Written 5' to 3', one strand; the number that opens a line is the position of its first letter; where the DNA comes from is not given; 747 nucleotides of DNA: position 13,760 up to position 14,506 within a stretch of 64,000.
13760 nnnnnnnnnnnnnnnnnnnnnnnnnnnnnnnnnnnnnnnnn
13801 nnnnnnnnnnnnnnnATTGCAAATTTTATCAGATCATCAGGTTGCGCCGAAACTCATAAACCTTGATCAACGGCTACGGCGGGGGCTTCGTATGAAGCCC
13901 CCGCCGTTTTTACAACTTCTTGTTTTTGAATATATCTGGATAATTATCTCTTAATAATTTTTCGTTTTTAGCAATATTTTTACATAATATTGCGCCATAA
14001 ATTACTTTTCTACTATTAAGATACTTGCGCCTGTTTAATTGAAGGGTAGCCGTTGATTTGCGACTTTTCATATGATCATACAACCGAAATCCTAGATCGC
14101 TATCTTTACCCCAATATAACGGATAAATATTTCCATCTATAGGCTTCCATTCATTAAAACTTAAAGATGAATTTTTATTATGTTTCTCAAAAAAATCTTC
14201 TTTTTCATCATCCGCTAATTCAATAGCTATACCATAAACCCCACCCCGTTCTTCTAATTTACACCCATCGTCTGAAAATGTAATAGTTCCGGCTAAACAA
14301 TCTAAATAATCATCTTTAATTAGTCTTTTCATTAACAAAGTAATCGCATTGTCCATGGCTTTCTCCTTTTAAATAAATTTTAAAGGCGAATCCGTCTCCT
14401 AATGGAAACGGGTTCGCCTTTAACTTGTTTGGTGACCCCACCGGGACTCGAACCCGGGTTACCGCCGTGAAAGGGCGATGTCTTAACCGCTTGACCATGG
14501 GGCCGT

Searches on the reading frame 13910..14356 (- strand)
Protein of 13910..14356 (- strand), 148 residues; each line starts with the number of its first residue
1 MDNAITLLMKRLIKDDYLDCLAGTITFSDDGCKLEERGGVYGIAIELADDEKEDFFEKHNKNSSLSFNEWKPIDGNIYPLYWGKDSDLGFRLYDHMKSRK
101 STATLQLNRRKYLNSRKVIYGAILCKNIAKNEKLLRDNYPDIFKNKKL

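Call 3: search_protein_families(library=pfam, proteins=[window:13910-14356:-], max_evalue=1)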
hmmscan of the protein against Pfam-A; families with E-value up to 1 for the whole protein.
window:13910-14356:- (148 aa): 0 families

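Call 4: search_protein_families(library=padloc, proteins=[window:13910-14356:-], max_evalue=1)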
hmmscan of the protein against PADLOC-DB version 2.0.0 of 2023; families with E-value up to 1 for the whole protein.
window:13910-14356:- (148 aa): 0 families

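Call 7: search_protein_families(library=ncbifam, proteins=[window:13910-14356:-], max_evalue=1)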
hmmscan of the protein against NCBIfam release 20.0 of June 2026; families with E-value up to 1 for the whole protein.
window:13910-14356:- (148 aa): 1 family
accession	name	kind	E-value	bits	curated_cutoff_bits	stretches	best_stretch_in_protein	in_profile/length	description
NF001250.0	PRK00218.1-6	equivalog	0.22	11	262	1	92-145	77-131/205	high frequency lysogenization protein HflD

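Call 8: search_protein_families(library=phrogs, proteins=[window:13910-14356:-], max_evalue=1)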
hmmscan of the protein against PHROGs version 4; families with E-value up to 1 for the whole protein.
window:13910-14356:- (148 aa): 1 family
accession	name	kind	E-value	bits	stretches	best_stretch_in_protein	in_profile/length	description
phrog_25320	-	unknown function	0.09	13.8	1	40-65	12-35/52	-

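Call 96: find_homologous_proteins(query=window:13910-14356:-, max_evalue=0.001)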
Query window:13910-14356:- (148 aa): 30 proteins with E <= 0.001 among 40 candidates.
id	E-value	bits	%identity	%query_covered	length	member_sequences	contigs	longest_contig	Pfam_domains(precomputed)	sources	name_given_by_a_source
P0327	1.9e-89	315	94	100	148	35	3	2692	-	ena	-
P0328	7.5e-73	262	96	81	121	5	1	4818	-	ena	-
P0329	7.9e-55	203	79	78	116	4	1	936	-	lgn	-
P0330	3.2e-49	185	57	99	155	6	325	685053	-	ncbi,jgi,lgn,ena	jgi:hypothetical protein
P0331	6.0e-41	158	89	56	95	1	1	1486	-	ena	-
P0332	1.2e-40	157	50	98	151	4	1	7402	-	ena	-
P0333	1.6e-39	153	51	98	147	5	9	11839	-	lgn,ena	-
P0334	1.7e-39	153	50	97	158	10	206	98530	-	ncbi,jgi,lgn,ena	-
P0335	2.8e-39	153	49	100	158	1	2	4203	-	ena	-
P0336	3.6e-39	152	51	98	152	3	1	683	-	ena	-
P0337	6.6e-39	151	51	100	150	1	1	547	-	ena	-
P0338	2.4e-38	150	51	100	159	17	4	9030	-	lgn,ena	-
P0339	3.9e-38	149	49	97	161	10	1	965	-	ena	-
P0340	7.0e-38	148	48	98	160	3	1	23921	-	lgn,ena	-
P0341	1.1e-37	148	46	97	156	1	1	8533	-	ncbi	-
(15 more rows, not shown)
